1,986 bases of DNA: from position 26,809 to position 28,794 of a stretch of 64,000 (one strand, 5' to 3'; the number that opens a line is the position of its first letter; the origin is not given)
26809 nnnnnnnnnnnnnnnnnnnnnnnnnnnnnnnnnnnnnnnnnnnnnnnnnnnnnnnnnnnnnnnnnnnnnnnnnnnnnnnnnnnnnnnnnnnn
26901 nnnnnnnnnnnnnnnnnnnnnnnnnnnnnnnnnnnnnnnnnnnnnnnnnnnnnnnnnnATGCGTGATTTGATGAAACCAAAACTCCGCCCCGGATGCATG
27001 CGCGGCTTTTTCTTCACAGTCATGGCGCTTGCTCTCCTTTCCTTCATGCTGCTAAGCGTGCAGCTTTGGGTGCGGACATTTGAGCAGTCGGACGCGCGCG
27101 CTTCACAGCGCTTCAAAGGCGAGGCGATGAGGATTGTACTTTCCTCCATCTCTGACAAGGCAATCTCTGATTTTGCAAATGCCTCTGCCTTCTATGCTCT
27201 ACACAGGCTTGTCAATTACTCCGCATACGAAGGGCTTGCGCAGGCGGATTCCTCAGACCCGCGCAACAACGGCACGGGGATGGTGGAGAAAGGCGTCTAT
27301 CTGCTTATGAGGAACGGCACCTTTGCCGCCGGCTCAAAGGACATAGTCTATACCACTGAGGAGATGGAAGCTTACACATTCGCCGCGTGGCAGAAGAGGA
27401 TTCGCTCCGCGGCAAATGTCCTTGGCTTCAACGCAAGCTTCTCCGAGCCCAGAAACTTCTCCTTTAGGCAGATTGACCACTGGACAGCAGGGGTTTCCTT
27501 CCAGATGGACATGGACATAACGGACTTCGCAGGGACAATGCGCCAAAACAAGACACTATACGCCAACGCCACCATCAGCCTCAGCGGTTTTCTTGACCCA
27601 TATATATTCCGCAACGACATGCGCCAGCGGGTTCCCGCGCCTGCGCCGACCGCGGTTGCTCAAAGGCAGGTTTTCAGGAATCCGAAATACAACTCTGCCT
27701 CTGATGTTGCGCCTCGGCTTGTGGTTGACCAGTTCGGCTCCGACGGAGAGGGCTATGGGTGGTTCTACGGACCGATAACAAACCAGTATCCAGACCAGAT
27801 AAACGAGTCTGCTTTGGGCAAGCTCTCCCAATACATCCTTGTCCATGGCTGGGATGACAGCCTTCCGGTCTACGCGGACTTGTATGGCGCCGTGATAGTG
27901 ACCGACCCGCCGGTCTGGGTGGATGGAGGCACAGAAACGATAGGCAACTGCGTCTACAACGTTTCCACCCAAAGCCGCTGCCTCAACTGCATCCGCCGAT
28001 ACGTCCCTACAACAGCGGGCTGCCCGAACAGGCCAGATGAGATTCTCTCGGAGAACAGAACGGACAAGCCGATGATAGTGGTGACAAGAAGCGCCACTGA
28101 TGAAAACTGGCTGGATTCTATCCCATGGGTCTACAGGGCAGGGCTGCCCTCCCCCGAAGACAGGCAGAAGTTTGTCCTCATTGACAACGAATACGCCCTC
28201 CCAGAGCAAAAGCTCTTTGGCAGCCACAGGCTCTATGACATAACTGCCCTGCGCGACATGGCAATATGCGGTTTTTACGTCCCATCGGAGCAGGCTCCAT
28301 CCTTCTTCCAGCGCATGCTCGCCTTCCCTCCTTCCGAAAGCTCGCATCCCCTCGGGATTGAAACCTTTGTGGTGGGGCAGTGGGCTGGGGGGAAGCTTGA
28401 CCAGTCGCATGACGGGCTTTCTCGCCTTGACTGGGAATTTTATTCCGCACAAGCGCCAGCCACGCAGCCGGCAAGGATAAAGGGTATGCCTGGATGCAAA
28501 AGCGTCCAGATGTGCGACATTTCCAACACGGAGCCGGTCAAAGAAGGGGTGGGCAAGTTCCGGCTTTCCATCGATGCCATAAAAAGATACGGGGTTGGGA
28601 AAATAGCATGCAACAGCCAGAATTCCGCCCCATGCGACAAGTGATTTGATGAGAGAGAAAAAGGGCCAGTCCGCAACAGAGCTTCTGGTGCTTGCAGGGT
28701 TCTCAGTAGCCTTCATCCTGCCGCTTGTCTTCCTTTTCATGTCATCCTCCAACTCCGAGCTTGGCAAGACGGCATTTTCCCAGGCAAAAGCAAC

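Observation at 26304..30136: Five translationally coupled prepilin-like genes with unrecognisable mature domains: candidate uncharacterised archaeal pilus/pseudopilus module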

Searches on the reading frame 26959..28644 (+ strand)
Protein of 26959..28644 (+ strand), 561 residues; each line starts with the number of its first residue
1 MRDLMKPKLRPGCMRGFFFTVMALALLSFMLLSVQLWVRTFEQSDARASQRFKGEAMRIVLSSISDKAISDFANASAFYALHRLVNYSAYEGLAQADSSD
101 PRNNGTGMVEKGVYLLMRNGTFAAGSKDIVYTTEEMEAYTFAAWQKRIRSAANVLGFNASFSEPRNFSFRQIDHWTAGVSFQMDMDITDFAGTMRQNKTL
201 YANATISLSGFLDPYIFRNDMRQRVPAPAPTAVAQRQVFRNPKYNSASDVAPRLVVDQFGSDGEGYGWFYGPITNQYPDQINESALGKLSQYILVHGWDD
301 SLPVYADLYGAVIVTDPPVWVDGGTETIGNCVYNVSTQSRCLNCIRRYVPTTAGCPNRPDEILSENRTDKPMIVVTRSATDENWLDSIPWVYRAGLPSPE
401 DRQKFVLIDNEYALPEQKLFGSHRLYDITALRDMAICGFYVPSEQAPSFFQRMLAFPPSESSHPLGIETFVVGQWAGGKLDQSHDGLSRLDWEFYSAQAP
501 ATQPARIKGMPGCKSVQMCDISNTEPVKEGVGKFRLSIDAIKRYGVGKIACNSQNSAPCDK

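Call 3: search_protein_families(library=pfam, proteins=[window:26959-28644:+], max_evalue=1)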
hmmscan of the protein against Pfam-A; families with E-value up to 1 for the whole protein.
window:26959-28644:+ (561 aa): 1 family
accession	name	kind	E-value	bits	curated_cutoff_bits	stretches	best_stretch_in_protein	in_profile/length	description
PF02592.20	Vut_1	-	0.072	13.9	27.2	1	19-83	31-92/152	Putative vitamin uptake transporter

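Call 4: search_protein_families(library=ncbifam, proteins=[window:26959-28644:+], max_evalue=1)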
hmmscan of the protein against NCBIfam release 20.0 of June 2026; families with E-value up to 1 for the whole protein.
window:26959-28644:+ (561 aa): 0 families

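Call 8: find_encoding_contigs(protein=window:26959-28644:+, flank=10000, max_places=6)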
Protein window:26959-28644:+ (561 aa): no gene with exactly this product is on record in the collection.

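Call 9: find_homologous_proteins(query=window:26959-28644:+)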
Query window:26959-28644:+ (561 aa): 95 proteins with E <= 0.001 among 8000 candidates.
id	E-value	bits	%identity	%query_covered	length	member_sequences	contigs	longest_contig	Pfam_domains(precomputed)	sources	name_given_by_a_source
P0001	0.0e+0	1301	100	99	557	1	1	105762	-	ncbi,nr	ncbi:MAG: hypothetical protein N3E51_01125 [Candidatus Micrarchaeota archaeon]|nr:hypothetical prote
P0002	5.6e-172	591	51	97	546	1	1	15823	-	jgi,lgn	jgi:hypothetical protein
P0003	5.2e-168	578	52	97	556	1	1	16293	-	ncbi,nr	ncbi:Uncharacterised protein [uncultured archaeon]|nr:Uncharacterised protein [uncultured archaeon]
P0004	1.3e-162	560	49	97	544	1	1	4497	-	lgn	-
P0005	2.2e-160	553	51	97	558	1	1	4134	-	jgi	jgi:hypothetical protein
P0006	8.5e-158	544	48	100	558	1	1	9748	-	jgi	-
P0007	1.8e-157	543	51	97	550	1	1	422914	-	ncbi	-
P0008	2.0e-157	543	51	98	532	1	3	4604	-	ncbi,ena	-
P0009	6.6e-157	542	51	96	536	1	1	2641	-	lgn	-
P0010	1.7e-156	540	48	99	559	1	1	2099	-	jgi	-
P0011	3.8e-156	539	49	97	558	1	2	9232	-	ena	-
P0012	6.6e-156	538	50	97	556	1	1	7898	-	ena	-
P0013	7.1e-155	535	49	100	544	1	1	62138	-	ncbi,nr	ncbi:MAG: hypothetical protein N3G80_01100 [Candidatus Micrarchaeota archaeon]|nr:hypothetical prote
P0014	2.9e-154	533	49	100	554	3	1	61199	-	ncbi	-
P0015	7.6e-154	531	49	96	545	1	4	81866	-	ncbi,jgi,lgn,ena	-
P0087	1.2e-79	286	35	93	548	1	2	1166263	-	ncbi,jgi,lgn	-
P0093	1.2e-53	201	29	95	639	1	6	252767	-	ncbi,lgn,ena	-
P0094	1.9e-39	154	26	96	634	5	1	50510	-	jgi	-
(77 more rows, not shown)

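Call 10: find_encoding_contigs(protein=P0001, flank=10000, max_places=3)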
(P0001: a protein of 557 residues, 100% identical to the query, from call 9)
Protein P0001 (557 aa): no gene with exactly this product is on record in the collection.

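Call 11: find_encoding_contigs(protein=P0087, flank=10000, max_places=3)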
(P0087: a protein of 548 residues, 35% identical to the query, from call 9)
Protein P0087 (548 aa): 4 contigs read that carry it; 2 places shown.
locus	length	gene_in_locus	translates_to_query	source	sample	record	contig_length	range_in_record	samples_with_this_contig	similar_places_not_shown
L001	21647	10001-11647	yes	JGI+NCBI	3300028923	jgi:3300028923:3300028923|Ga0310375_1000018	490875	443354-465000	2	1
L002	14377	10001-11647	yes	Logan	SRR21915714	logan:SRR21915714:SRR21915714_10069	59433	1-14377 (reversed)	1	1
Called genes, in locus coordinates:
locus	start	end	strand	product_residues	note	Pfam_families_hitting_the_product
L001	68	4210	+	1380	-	-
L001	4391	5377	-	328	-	PF02826:2-Hacid_dh_C (weak), PF07991:KARI_N, PF01450:KARI_C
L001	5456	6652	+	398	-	-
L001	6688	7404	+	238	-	PF13646:HEAT_2 (faint)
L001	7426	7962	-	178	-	PF01864:CarS-like, PF01148:CTP_transf_1 (weak)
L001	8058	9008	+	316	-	PF00574:CLP_protease (weak), PF25145:NfeD1b_N, PF01343:Peptidase_S49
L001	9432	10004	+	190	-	-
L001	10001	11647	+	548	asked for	-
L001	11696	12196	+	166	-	-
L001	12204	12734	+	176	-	-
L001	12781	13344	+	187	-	-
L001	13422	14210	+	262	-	PF01408:GFO_IDH_MocA (weak), PF02558:ApbA (weak), PF03446:NAD_binding_2, PF03807:F420_oxidored, PF07991:KARI_N (weak), PF14748:P5CR_dimer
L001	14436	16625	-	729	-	PF00009:GTP_EFTU, PF01926:MMR_HSR1 (faint), PF22042:EF-G_D2, PF03144:GTP_EFTU_D2, PF14492:EFG_III, PF03764:EFG_IV, PF00679:EFG_C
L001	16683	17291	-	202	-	PF00177:Ribosomal_S7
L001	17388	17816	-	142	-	PF00164:Ribosom_S12_S23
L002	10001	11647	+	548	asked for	-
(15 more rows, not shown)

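Call 12: find_encoding_contigs(protein=P0093, flank=10000, max_places=2)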
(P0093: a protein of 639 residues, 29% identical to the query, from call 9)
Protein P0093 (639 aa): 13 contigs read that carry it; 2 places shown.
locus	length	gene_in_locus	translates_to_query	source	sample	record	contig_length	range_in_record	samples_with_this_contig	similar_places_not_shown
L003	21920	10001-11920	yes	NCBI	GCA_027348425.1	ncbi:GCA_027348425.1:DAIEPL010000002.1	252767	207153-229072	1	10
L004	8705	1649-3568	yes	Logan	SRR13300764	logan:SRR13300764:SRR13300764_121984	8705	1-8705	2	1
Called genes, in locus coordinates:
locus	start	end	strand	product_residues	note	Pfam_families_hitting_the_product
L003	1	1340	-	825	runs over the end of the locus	-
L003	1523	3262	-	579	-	PF00270:DEAD, PF00271:Helicase_C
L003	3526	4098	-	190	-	-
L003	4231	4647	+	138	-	-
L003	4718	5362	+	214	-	PF01168:Ala_racemase_N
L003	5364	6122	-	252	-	PF00899:ThiF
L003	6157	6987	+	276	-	PF04414:tRNA_deacylase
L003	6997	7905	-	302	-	PF01435:Peptidase_M48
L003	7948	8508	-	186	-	PF04011:LemA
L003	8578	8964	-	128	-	-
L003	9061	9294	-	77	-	-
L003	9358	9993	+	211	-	-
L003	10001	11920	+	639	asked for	-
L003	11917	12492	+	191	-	-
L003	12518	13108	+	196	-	-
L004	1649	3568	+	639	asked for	-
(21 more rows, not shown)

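Call 13: find_encoding_contigs(protein=P0094, flank=10000, max_places=2)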
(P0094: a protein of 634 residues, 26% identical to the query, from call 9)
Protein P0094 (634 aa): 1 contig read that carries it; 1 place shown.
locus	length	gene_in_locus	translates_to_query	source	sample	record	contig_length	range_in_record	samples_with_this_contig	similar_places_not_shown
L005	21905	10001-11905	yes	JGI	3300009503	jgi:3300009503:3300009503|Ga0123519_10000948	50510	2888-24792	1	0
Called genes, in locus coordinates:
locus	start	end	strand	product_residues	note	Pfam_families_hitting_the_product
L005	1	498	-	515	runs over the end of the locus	PF07705:CARDB (faint), PF23619:Ig_VWA7 (faint)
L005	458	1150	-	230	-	PF00005:ABC_tran, PF13304:AAA_21 (faint)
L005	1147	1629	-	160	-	-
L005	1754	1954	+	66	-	-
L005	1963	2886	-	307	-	PF00294:PfkB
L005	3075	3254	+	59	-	-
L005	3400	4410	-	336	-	PF00709:Adenylsucc_synt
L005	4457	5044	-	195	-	PF01694:Rhomboid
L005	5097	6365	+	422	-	-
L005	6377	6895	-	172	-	PF04019:DUF359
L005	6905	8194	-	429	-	PF02369:Big_1 (faint), PF13620:CarboxypepD_reg (faint), PF17789:MG4 (faint)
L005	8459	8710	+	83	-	-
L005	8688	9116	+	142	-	-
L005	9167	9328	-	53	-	PF03911:Sec61_beta (weak)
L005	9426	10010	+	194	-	-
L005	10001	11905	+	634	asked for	-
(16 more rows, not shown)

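Call 20: find_related_loci(query=A2, collection=genome_contigs, flank=10000)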
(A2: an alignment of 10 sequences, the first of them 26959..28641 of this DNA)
Query A2 (561 aa) in genome_contigs; peptide patterns used: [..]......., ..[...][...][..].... (x = any residue, [..] = any of these).
91 stretches matched a pattern; 31 encode a relative of the query (tblastn E <= 1e-3); 31 distinct loci.
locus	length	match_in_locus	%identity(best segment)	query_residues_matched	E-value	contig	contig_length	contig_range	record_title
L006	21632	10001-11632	49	1-559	6e-159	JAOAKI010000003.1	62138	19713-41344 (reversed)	MAG: Candidatus Micrarchaeota archaeon isolate SKW47 k141_1649928, whole genome shotgun sequence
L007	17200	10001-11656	50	15-560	2e-158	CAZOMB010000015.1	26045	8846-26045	MAG TPA_asm: Candidatus Micrarchaeota archaeon isolate binchicken_co334_127 genome assembly, contig: NODE_3084_length_26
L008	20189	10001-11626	51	15-560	5e-156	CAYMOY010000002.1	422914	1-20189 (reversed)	MAG TPA_asm: Candidatus Micrarchaeota archaeon isolate binchicken_co66_60 genome assembly, contig: NODE_13_length_422914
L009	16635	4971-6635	44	1-559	2e-151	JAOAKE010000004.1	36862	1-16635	MAG: Candidatus Micrarchaeota archaeon isolate SKW311 NODE_4_length_36862_cov_4.473454, whole genome shotgun sequence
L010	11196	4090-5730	48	16-559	1e-147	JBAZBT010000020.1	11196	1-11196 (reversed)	MAG: Candidatus Micrarchaeia archaeon isolate SO_2017_GW1_119 NODE_21700_length_11196_cov_0.950221_OW334_2017, whole gen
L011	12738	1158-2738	48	7-551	2e-147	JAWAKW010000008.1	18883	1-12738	MAG: Candidatus Anstonellaceae archaeon isolate SRBZ-1_202007_bins_105 SRBZ-1_202007_bins_105_scaffold_8, whole genome s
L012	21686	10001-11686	48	1-558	3e-147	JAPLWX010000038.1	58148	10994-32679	MAG: Candidatus Micrarchaeota archaeon isolate LacPavin_0419_WC90_MAG_54_17 LacPavin_0419_WC90_scaffold_814201, whole ge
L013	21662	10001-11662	47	1-559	1e-145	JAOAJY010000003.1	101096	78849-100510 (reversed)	MAG: Candidatus Micrarchaeota archaeon isolate SKW29 NODE_3_length_101096_cov_7.854869, whole genome shotgun sequence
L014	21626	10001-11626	46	16-560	7e-144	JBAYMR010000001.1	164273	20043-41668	MAG: Candidatus Micrarchaeia archaeon isolate SO_2016_LW1_44 scaffold00026_LW64-88_2016, whole genome shotgun sequence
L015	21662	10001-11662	49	1-560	1e-161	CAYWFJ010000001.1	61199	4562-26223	MAG TPA_asm: Candidatus Micrarchaeota archaeon isolate SRP263991_co4_496 genome assembly, contig: NODE_386_length_61199_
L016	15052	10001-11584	49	16-560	2e-141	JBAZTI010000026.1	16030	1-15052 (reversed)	MAG: Candidatus Micrarchaeia archaeon isolate SO_2017_GW1_2 NODE_13620_length_16030_cov_1.063762_OW334_2017, whole genom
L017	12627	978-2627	46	15-560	7e-141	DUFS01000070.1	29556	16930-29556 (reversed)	MAG TPA_asm: Candidatus Micrarchaeota archaeon isolate UBA10161 contig_45377, whole genome shotgun sequence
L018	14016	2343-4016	45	15-560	1e-138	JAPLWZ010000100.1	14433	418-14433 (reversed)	MAG: Candidatus Micrarchaeota archaeon isolate LacPavin_0920_WC57_MAG_51_7 LacPavin_0920_WC57_scaffold_20096, whole geno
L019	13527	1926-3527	46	15-560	3e-137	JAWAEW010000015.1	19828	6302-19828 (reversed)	MAG: Candidatus Anstonellaceae archaeon isolate QQ_201907_bins_174 QQ_201907_bins_174_scaffold_15, whole genome shotgun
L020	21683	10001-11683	46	13-560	4e-139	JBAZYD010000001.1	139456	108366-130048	MAG: Candidatus Micrarchaeia archaeon isolate SO_2017_GW1_72 NODE_887_length_139456_cov_1.318441_OW334_2017, whole genom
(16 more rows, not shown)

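Call 30: predict_structure(alignment_id=A1)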
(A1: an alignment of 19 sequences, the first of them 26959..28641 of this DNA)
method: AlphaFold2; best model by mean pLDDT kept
length: 561 residues; sequences in the alignment: 19
mean_pLDDT: 85.1   pTM: 0.77
mean pLDDT of the five models: 85.1, 81.4, 79.7, 79.5, 77.2
residues with pLDDT >= 90: 294; 70-90: 184; 50-70: 68; < 50: 15
segments of 3 or more residues with pLDDT < 50: 3-14, 379-381
pLDDT, mean of each block of 10 residues (from residue 1): 42 55 77 71 69 71 83 95 94 91 92 96 90 93 91 86 94 96 91 86 95 90 67 80 94 90 89 93 87 94 95 93 90 94 93 88 91 76 79 63 90 92 94 91 93 83 87 62 74 78 87 90 81 88 94 84 62
secondary structure, 60 per line:
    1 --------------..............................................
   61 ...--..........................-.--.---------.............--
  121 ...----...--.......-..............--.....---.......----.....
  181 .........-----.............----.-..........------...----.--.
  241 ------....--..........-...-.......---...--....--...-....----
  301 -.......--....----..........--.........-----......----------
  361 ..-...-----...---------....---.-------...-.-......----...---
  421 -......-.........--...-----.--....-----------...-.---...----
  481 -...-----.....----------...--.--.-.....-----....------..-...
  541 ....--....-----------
elements in order: H15-63 H66-91 H107-118 E121-123 E128-130 H133-139 H141-154 E157-161 E165-171 E176-189 E195-207 H214-223 H247-250 E253-259 E264-266 E268-274 H283-286 E293-296 H302-308 E311-314 E319-328 E331-339 E345-350 E372-374 H384-387 E405-410 E422-427 H429-437 E440-442 E466-468 H491-494 E505-507 H516-519 H525-528 H538-544

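Call 34: fold_search(model_id=the predicted structure, library=pdb)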
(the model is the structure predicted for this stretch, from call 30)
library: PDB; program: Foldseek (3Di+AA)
matches with E <= 10: 1036; with E <= 0.001: 0
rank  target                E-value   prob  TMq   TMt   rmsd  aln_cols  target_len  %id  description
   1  7p5x_AC               8.0e-03  0.33  0.07  0.04  27.8       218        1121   10  Mycobacterial RNAP with transcriptional activator PafBC (released 2021-12-22)
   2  8q3i_C                9.0e-03  0.21  0.10  0.06  26.4       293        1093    9  Mycobacterium smegmatis RNA polymerase in complex with HelD, SigA and RbpA in State I (released 2024-08-14)
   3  6cce_C                9.5e-03  0.23  0.09  0.05  20.9       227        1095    9  Crystal structure of a Mycobacterium smegmatis RNA polymerase transcription initiation complex with inhibitor Kanglemy (released 2018-08-15)
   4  8exy_C                1.4e-02  0.15  0.09  0.05  26.8       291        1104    8  M. tuberculosis RNAP paused complex with B. subtilis NusG and GMPCPP (released 2023-02-01)
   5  6kon_C                1.7e-02  0.51  0.07  0.04  18.6       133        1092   12  Mycobacterium tuberculosis initial transcription complex comprising sigma H and 5'-OH RNA of 5 nt (released 2020-03-11)
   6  8e82_C                1.7e-02  0.51  0.07  0.04  19.4       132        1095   11  Mycobacterium tuberculosis RNAP elongation complex with NusG transcription factor (released 2023-03-22)
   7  8ej3_C                2.0e-02  0.23  0.07  0.04  18.8       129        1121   12  M. tuberculosis RNAP pause escaped complex with Bacillus subtilis NusG and GMPCPP (released 2023-02-01)
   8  5zx2_C                2.3e-02  0.21  0.07  0.04  25.3       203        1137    9  Mycobacterium tuberculosis RNA polymerase transcription initiation complex with ECF sigma factor sigma H and 7nt RNA (released 2019-03-20)
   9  8e79_C                2.5e-02  0.28  0.07  0.04  25.3       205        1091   10  Mycobacterium tuberculosis RNAP paused elongation complex with Escherichia coli NusG transcription factor (released 2023-03-22)
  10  6jcy_C                2.5e-02  0.16  0.07  0.04  26.4       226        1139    9  Mycobacterium tuberculosis RNA polymerase transcription initiation open complex with a chimeric ECF sigma factor sigH/ (released 2019-05-29)
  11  8e74_C                2.7e-02  0.21  0.07  0.04  25.1       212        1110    9  Mycobacterium tuberculosis RNAP paused elongation complex with NusG transcription factor (released 2023-03-22)
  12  6yxu_C                2.7e-02  0.13  0.09  0.05  26.4       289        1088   11  Structure of Mycobacterium smegmatis HelD protein in complex with RNA polymerase core - State I, primary channel engag (released 2020-11-04)
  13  6fbv_C                2.9e-02  0.20  0.07  0.04  27.1       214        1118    9  Single particle cryo em structure of Mycobacterium tuberculosis RNA polymerase in complex with Fidaxomicin (released 2018-02-28)
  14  8eot_C                2.9e-02  0.09  0.08  0.05  27.3       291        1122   10  M. tuberculosis RNAP elongation complex with NusG (released 2023-02-01)
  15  3h51_A                3.0e-02  0.15  0.08  0.18  13.8       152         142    9  Crystal structure of Putative calcium/calmodulin dependent protein kinase II association domain (NP_636218.1) from XAN (released 2009-05-05)
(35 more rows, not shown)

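Call 92: fold_search(model_id=the predicted structure, library=viral)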
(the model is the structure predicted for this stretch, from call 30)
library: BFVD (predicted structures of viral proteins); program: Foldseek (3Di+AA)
matches with E <= 10: 1278; with E <= 0.001: 0
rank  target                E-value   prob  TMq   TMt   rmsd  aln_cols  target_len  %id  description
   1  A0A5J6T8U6            3.0e-02  0.51  0.09  0.13  19.6       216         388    6  (no name in the UniProt tables at hand)
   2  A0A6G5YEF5            3.2e-02  0.18  0.08  0.15  16.9       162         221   14  (no name in the UniProt tables at hand)
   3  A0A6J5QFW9            4.5e-02  0.97  0.10  0.25   4.3        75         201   15  Essential recombination function protein [uncultured Caudovirales phage]
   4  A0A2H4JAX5            5.0e-02  0.91  0.10  0.25   6.4        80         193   12  Putative ERF-like protein [uncultured Caudovirales phage]
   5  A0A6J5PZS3            5.0e-02  0.51  0.09  0.23   5.3        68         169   19  Essential recombination function protein [uncultured Caudovirales phage]
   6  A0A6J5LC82            5.0e-02  0.15  0.11  0.06  21.5       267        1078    7  Ig [uncultured Caudovirales phage]
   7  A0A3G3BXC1            5.3e-02  0.69  0.09  0.15  11.3       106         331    9  (no name in the UniProt tables at hand)
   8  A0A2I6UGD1            5.3e-02  0.60  0.09  0.20  14.0       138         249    6  DNA single-strand annealing protein [Salinibacter phage M8CC-19]
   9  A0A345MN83            6.0e-02  0.04  0.07  0.06  29.1       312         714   12  (no name in the UniProt tables at hand)
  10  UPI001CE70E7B         6.0e-02  0.04  0.05  0.04  30.6       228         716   12  (no name look-up for this kind of identifier)
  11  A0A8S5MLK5            6.3e-02  0.18  0.07  0.25   5.0        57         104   21  Uncharacterized protein [Siphoviridae sp. cteRK31]
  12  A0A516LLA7            7.1e-02  0.41  0.09  0.16   7.5        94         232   10  (no name in the UniProt tables at hand)
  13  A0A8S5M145            7.5e-02  0.47  0.10  0.22  14.8       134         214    4  ERF superfamily protein [Siphoviridae sp. ctLAw30]
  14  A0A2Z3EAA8            7.5e-02  0.33  0.10  0.10  12.8       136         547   10  (no name in the UniProt tables at hand)
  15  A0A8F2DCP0            8.0e-02  0.16  0.08  0.16  11.7       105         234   15  (no name in the UniProt tables at hand)
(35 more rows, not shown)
